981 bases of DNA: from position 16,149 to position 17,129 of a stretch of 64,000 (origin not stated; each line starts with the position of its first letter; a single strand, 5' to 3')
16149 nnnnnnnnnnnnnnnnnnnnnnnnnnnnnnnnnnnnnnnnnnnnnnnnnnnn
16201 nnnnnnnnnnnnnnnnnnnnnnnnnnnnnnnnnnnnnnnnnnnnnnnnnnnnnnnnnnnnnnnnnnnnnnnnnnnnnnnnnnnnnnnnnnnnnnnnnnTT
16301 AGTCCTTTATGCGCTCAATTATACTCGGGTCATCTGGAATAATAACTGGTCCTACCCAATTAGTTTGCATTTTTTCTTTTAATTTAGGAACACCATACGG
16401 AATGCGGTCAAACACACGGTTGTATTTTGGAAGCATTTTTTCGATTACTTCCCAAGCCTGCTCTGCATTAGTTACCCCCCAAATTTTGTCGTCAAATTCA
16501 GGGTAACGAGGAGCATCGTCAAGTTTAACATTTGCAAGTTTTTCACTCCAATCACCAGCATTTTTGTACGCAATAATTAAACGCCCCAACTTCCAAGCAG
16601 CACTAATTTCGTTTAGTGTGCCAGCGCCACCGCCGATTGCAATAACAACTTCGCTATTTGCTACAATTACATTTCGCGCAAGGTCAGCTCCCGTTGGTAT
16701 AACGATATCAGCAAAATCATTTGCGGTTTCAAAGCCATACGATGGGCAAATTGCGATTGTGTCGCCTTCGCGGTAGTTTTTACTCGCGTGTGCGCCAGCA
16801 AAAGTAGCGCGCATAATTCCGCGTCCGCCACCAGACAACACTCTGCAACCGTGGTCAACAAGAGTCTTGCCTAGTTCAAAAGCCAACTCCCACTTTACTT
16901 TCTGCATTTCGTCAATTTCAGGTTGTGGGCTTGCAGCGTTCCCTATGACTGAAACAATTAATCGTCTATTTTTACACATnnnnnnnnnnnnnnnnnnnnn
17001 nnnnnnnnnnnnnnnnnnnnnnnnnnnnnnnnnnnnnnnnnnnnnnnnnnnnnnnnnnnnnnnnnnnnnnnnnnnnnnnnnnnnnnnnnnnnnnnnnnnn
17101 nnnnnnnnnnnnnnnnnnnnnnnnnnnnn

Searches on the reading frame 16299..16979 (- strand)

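Call 11: search_protein_families(library=pfam, proteins=[window:16299-16979:-])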
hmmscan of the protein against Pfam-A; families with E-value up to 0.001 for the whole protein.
window:16299-16979:- (226 aa): 2 families
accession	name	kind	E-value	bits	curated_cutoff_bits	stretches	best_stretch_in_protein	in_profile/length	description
PF18306.6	LDcluster4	-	4.5e-27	95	26.3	1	7-143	2-125/151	SLOG cluster4 family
PF18185.7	STALD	-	0.00017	21.6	24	1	28-162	34-180/211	Sir2- and TIR-associating SLOG family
